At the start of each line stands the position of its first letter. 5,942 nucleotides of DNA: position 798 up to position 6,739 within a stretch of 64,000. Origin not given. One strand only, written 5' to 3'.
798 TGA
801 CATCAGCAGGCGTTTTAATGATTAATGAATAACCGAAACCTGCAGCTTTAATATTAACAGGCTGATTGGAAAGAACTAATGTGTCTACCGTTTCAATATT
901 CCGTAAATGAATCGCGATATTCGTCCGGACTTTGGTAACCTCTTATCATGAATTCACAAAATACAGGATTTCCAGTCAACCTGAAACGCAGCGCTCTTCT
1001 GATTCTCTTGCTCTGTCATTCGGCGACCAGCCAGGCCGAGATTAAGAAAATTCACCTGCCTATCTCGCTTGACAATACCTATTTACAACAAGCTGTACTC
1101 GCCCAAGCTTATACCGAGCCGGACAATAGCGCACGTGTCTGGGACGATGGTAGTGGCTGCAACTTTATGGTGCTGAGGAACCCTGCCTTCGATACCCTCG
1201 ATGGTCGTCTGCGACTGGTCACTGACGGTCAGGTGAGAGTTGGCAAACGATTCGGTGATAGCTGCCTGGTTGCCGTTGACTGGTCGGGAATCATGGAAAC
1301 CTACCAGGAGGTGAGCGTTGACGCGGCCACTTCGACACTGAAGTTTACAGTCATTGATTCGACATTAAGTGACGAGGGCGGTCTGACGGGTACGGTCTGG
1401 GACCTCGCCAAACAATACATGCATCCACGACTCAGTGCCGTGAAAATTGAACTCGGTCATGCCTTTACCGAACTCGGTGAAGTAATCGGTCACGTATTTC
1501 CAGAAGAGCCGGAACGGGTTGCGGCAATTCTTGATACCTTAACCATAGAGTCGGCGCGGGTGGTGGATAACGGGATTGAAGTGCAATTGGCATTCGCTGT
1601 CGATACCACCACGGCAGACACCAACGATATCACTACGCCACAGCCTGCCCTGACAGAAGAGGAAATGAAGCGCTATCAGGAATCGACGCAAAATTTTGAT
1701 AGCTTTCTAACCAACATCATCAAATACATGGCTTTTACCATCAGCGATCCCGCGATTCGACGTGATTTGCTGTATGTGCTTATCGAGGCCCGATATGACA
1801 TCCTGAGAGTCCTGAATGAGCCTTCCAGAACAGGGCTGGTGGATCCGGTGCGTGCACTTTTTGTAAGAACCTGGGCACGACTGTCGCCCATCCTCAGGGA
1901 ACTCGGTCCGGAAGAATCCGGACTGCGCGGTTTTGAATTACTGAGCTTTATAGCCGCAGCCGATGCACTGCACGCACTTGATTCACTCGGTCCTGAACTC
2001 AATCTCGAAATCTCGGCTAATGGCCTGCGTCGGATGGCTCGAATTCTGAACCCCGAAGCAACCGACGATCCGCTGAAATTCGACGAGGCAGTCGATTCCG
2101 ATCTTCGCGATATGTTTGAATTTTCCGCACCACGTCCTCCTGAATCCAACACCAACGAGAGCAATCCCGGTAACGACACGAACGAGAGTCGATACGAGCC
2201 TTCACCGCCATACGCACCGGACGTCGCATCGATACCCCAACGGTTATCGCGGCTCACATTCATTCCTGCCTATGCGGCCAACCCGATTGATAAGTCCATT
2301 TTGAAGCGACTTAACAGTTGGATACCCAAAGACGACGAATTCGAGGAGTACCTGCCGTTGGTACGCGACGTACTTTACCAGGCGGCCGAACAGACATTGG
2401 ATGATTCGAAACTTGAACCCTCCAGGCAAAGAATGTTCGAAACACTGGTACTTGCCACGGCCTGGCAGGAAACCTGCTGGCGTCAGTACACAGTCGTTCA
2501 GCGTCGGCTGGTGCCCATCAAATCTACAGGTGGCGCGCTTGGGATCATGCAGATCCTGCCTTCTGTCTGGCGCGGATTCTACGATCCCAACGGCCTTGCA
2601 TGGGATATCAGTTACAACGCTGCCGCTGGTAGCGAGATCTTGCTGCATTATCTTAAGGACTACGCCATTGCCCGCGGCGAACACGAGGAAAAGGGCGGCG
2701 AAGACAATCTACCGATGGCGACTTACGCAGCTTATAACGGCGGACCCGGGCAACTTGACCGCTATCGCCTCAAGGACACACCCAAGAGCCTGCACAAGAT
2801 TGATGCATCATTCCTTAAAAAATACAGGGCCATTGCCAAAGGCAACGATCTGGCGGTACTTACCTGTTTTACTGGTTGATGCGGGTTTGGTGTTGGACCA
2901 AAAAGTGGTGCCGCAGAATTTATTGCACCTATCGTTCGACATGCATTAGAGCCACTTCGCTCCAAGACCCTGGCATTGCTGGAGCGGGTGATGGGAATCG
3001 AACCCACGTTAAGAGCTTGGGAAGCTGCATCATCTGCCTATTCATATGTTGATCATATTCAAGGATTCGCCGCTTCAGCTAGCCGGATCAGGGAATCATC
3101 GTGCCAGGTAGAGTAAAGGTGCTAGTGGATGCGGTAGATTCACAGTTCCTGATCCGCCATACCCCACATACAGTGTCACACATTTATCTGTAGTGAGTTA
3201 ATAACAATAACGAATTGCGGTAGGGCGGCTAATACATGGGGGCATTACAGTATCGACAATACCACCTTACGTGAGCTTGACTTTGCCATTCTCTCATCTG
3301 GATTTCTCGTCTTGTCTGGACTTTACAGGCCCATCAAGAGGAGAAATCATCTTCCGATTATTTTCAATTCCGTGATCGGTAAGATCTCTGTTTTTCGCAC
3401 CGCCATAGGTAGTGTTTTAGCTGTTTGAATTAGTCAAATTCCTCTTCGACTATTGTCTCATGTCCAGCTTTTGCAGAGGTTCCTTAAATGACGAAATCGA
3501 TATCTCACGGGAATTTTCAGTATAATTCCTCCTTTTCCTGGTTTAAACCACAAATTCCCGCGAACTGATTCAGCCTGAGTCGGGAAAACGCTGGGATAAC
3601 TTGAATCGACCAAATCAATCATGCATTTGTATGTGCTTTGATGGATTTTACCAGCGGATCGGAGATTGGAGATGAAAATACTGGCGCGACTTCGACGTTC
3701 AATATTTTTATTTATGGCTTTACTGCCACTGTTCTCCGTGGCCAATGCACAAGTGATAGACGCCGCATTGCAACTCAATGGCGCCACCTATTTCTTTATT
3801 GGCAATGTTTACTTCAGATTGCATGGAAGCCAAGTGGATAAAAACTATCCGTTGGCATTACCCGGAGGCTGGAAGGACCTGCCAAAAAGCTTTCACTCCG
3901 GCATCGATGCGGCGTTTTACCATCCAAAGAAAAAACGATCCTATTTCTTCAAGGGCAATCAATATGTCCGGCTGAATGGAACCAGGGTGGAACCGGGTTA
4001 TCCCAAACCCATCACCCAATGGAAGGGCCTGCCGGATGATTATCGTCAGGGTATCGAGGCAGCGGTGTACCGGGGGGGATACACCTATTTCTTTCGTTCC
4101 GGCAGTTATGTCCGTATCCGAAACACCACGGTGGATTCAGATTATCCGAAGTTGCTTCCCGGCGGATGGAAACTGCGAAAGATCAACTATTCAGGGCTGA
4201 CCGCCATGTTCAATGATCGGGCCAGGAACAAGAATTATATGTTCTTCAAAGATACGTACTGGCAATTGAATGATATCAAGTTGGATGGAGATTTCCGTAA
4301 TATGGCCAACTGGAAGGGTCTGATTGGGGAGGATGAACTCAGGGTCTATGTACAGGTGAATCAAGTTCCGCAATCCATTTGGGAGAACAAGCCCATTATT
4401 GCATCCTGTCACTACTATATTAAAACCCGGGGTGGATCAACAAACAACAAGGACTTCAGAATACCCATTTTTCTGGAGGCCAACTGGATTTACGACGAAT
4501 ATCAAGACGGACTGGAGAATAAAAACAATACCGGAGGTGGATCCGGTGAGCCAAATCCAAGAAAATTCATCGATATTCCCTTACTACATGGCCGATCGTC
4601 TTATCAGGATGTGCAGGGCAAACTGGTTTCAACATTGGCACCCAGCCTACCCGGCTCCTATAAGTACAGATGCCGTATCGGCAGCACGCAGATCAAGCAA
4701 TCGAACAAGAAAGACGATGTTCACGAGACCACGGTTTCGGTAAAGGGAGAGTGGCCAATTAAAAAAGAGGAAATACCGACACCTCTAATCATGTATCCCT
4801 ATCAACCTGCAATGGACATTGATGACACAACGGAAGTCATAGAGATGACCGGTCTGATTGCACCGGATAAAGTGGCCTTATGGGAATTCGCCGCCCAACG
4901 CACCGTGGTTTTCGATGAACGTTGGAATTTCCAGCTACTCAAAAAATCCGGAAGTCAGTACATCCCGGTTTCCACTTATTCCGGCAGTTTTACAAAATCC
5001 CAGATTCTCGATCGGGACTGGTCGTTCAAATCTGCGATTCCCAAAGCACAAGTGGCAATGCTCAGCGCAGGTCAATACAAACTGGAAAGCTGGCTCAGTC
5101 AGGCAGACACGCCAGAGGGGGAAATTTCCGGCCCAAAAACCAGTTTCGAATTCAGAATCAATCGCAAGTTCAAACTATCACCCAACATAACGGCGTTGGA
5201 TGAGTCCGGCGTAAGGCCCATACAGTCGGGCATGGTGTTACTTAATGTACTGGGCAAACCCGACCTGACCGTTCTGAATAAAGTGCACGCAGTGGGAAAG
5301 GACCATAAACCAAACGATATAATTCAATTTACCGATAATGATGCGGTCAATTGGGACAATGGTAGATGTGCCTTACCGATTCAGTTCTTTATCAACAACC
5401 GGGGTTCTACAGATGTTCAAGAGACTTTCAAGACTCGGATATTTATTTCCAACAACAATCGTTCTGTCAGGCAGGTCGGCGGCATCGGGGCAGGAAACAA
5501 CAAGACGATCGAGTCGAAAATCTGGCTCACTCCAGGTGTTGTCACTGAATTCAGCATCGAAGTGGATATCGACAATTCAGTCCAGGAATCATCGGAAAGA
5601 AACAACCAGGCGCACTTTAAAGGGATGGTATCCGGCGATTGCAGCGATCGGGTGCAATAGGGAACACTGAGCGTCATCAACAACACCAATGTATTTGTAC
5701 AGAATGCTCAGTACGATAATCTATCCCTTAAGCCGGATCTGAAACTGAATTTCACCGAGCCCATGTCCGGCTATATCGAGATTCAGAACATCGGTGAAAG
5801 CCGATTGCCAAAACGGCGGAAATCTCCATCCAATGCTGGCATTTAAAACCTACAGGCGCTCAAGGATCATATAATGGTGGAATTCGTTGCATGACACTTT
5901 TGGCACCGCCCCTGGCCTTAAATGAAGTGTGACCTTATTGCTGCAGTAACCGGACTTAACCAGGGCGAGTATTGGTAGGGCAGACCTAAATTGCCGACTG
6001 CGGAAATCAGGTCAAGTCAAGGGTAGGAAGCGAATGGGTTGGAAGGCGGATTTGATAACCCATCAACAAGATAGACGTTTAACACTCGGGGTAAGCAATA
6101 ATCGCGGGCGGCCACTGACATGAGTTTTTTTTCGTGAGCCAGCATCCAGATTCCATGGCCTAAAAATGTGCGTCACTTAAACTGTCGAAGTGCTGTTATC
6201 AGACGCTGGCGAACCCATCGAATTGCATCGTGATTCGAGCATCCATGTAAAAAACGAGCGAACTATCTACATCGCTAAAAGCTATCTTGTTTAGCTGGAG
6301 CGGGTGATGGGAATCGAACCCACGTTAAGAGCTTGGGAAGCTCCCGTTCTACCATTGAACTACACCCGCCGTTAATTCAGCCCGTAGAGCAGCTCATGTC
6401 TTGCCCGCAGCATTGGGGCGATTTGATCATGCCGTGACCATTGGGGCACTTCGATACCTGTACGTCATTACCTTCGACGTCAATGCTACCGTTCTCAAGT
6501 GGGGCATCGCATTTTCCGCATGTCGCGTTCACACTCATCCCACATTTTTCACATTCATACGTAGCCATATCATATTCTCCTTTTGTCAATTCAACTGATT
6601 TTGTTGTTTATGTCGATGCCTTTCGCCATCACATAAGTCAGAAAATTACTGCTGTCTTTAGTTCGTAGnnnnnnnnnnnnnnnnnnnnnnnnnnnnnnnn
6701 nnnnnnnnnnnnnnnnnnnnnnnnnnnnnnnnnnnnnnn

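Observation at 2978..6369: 3.3-kb islet bounded by a perfect 49-bp direct repeat of the tRNA-Gly(CCC) 3' part, with no integrase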

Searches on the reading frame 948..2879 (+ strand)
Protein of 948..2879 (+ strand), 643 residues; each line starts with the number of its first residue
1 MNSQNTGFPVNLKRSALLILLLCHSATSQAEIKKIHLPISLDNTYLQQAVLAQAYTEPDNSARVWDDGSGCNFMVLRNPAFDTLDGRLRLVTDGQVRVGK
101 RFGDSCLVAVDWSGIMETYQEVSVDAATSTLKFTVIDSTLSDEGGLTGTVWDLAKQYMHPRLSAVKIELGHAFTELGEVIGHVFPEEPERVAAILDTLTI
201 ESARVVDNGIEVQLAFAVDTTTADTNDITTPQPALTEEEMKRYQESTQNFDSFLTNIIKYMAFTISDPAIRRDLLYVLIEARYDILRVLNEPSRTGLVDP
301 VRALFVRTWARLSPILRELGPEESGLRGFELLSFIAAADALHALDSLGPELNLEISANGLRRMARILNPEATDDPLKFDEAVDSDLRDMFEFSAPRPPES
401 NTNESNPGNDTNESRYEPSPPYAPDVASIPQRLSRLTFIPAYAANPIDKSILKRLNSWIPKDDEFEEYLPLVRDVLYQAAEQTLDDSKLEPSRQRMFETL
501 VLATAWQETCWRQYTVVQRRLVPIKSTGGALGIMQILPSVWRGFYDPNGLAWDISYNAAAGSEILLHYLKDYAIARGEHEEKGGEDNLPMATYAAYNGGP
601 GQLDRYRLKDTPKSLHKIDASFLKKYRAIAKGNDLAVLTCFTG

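Call 6: search_protein_families(library=pfam, proteins=[window:948-2879:+], max_evalue=0.01)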
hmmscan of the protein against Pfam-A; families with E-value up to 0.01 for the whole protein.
window:948-2879:+ (643 aa): 1 family
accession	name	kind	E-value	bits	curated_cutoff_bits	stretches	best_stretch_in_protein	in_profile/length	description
PF01464.25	SLT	-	6.6e-06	26.1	21.3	1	495-609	11-107/117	Transglycosylase SLT domain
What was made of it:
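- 948..2879 (+): Left chromosomal flank: a gene for a 643-aa SLT-domain lytic transglycosylase. Pfam SLT at 6.6e-6 (call 6).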

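Call 8: find_encoding_contigs(protein=window:948-2879:+, flank=10000, max_places=10)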
Protein window:948-2879:+ (643 aa): 1 contig read that carries it; 1 place shown.
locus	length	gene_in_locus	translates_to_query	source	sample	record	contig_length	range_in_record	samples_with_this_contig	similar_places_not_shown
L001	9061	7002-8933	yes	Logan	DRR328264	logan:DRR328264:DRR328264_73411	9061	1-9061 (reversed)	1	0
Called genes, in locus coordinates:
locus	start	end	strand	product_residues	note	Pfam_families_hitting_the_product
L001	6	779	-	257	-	PF04116:FA_hydroxylase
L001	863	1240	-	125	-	-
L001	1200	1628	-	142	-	-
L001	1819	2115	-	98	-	-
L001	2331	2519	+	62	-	PF13396:PLDc_N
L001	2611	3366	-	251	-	PF00005:ABC_tran, PF09818:ABC_ATPase (faint), PF13304:AAA_21 (faint)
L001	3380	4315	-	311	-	PF00532:Peripla_BP_1, PF13407:Peripla_BP_4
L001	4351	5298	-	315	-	PF02653:BPD_transp_2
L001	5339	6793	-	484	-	PF00370:FGGY_N, PF02782:FGGY_C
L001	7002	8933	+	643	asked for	PF01464:SLT (weak)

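Call 14: find_related_loci(query=window:948-2879:+, collection=genome_contigs, flank=10000)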
Query window:948-2879:+ (643 aa) in genome_contigs; peptide patterns used: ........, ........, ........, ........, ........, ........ (x = any residue, [..] = any of these).
96 stretches matched a pattern, but none encodes a relative of the query by tblastn (E <= 1e-3).
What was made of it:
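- Tried and rejected: find_related_loci with the SLT protein on GTDB genomes found no relative (call 14).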

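Call 17: find_homologous_proteins(query=window:948-2879:+)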
Query window:948-2879:+ (643 aa): 51 proteins with E <= 0.001 among 8000 candidates.
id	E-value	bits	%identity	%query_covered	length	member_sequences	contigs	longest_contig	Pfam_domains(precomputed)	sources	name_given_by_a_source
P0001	0.0e+0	1461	100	100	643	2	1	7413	PF01464.26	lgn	-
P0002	1.2e-204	699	52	98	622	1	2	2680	PF01464.26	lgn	-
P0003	4.0e-200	685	51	98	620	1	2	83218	-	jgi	jgi:hypothetical protein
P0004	4.4e-198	678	50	96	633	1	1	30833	PF01464.26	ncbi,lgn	-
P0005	2.5e-196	672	51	98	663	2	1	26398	PF01464.26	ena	-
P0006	2.1e-194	666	50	96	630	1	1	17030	-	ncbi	-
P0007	4.3e-189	648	50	98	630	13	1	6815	PF01464.26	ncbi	-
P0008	4.0e-184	632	48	97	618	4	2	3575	PF01464.26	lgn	-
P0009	3.4e-175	602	46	99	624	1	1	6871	PF01464.26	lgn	-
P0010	4.4e-175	602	47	99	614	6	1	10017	-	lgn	-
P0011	1.4e-172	594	47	95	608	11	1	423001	PF01464.26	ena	-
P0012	1.5e-172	593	46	98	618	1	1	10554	-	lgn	-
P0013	2.7e-171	589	45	98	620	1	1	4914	PF01464.26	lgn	-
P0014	5.3e-171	588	45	98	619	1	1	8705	-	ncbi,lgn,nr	ncbi:MAG TPA: lytic transglycosylase domain-containing protein [Arenicellales bacterium]|nr:lytic tr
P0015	4.8e-170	585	45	98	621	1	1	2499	-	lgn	-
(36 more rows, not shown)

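Call 19: find_encoding_contigs(protein=P0003, flank=10000, max_places=3)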
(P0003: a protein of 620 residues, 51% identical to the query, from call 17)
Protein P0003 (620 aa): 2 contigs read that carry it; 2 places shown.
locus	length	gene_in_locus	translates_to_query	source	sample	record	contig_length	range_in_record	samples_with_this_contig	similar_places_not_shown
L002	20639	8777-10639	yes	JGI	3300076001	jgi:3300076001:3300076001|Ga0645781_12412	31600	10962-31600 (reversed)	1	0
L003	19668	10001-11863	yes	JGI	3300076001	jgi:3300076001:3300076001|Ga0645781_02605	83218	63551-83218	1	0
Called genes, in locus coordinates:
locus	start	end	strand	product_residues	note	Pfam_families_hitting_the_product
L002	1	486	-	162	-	?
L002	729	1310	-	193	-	PF00005:ABC_tran, PF13304:AAA_21 (faint)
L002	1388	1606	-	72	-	-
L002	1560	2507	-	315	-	PF13407:Peripla_BP_4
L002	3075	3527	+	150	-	PF11231:DUF3034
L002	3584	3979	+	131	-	PF01152:Bac_globin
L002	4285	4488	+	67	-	PF00313:CSD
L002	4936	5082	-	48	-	-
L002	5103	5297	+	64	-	-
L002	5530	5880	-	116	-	-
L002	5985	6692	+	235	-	PF26604:CBU_0592, PF00027:cNMP_binding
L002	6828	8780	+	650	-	PF00092:VWA, PF13519:VWA_2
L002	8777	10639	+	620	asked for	-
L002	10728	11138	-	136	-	PF04134:DCC1-like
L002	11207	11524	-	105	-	PF03992:ABM (weak)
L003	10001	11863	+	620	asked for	-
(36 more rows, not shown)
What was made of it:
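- Relatives also have a sugar ABC transporter a few kb from their SLT gene, which suggests native DNA (calls 8, 19).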

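Call 20: find_encoding_contigs(protein=P0004, flank=10000, max_places=3)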
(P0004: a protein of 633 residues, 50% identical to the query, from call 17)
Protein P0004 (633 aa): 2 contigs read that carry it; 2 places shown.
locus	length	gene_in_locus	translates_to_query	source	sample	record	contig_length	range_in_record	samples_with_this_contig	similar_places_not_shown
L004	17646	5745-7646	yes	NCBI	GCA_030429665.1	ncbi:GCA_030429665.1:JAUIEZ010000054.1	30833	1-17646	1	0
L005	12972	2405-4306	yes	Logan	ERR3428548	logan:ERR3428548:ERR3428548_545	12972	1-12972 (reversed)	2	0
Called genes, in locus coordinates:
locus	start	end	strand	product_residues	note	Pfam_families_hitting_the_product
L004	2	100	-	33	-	?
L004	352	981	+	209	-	-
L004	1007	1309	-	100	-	PF06906:DUF1272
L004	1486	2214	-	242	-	PF00583:Acetyltransf_1 (weak)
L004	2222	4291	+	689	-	PF09423:PhoD (faint)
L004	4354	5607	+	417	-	PF01266:DAO (weak), PF01593:Amino_oxidase, PF07992:Pyr_redox_2 (faint), PF12831:FAD_oxidored, PF13450:NAD_binding_8, PF13738:Pyr_redox_3 (faint), PF01593:Amino_oxidase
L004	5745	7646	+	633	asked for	PF01464:SLT (weak)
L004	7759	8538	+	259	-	PF13641:Glyco_tranf_2_3 (weak), PF00535:Glycos_transf_2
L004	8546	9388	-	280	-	PF04488:Gly_transf_sug, PF05704:Caps_synth (weak)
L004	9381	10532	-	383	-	PF00534:Glycos_transf_1 (weak), PF20706:GT4-conflict (weak)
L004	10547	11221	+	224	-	-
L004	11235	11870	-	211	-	-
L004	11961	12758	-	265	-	PF13641:Glyco_tranf_2_3, PF02709:Glyco_transf_7C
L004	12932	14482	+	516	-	PF11794:HpaB_N, PF03241:HpaB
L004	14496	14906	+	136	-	PF01042:Ribonuc_L-PSP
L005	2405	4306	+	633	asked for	PF01464:SLT (weak)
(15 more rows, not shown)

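Call 52: search_protein_families(library=ncbifam, max_evalue=0.1, proteins=[window:948-2879:+])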
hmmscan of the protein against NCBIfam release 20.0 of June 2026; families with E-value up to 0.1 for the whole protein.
window:948-2879:+ (643 aa): 0 families

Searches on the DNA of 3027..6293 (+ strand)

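Call 42: search_dna_similar(query=window:3027-6293:+, collection=phages, mode=distant, max_evalue=0.001)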
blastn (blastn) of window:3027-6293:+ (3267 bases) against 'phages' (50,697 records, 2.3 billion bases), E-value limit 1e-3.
No match.

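Call 43: search_dna_similar(query=window:3027-6293:+, collection=plasmids, mode=distant, max_evalue=0.001)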
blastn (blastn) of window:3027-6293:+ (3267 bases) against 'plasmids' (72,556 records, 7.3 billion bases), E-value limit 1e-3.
No match.
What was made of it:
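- Tried and rejected: blastn of the islet against phages and plasmids gave no match (calls 42, 43).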

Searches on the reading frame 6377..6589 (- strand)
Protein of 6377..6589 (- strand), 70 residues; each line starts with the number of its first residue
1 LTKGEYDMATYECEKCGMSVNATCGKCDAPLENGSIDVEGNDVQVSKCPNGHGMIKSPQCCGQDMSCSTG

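Call 6: search_protein_families(library=pfam, proteins=[window:6377-6589:-], max_evalue=0.01)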
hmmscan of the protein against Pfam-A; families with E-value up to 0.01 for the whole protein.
window:6377-6589:- (70 aa): 1 family
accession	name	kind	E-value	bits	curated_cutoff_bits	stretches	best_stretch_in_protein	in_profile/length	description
PF23455.1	DUF7129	-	0.0055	16.9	30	1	8-35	9-41/45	Domain of unknown function (DUF7129)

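Call 11: find_encoding_contigs(protein=window:6377-6589:-, flank=10000, max_places=10)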
Protein window:6377-6589:- (70 aa): no gene with exactly this product is on record in the collection.

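Call 52: search_protein_families(library=ncbifam, max_evalue=0.1, proteins=[window:6377-6589:-])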
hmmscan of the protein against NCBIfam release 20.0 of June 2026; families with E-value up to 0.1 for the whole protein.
window:6377-6589:- (70 aa): 3 families
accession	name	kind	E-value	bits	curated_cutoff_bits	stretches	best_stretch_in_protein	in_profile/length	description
NF045645.1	DVU_1557_fam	equivalog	0.021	15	60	0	23-49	4-34/60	DVU_1557 family redox protein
NF045720.1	rubredox_RCKP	subfamily_domain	0.027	14.1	45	1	8-24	1-17/34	RCKP-type rubredoxin-like domain-containing protein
NF051898.1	MBSP1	equivalog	0.049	13.2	320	1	9-34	49-74/289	biosurfactant protein 1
